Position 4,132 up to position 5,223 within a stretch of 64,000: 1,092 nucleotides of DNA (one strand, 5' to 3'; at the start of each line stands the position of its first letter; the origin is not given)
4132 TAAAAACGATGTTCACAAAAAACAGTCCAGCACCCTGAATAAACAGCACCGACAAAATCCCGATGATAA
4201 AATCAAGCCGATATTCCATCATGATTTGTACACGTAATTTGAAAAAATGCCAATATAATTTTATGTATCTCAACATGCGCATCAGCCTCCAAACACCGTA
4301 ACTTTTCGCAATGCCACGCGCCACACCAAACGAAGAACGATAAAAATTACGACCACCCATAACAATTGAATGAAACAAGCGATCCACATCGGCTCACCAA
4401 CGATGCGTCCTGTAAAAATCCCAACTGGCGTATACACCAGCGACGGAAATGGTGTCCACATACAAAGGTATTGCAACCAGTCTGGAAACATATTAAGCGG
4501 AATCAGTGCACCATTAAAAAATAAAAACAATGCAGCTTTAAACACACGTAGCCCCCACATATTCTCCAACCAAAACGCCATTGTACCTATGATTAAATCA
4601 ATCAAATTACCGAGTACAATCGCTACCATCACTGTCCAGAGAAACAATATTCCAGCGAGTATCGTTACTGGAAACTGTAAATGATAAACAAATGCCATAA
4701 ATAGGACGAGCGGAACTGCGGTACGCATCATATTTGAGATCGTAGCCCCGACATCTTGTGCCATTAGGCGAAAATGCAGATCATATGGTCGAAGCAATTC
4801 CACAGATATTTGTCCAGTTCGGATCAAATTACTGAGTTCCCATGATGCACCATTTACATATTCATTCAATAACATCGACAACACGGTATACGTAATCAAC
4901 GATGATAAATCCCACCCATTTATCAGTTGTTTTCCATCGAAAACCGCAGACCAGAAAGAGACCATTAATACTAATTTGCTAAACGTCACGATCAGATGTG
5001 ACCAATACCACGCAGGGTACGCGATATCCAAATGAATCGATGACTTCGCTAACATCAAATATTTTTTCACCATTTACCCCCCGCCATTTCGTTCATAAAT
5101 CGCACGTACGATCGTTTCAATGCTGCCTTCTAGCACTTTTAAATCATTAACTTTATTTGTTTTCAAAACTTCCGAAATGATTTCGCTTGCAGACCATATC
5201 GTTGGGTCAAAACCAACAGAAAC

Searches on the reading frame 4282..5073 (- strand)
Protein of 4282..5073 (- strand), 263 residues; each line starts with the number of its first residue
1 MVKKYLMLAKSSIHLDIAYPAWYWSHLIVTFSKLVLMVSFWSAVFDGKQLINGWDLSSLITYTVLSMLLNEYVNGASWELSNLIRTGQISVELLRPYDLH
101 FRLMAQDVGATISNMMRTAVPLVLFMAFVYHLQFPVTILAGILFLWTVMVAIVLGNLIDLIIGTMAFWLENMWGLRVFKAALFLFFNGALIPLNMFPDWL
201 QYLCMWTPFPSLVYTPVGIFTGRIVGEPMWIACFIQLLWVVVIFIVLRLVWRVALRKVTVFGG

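Call 23: search_protein_families(library=pfam, proteins=[window:4282-5073:-], max_evalue=0.001)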
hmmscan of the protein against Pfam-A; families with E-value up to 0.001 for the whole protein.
window:4282-5073:- (263 aa): 2 families
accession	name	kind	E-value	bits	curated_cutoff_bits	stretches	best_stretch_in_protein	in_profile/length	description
PF06182.17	ABC2_membrane_6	-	3.8e-22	79.7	22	1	36-259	6-226/229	ABC-2 family transporter protein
PF01061.29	ABC2_membrane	-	0.00063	19.8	26.9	1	102-209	91-199/211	ABC-2 type transporter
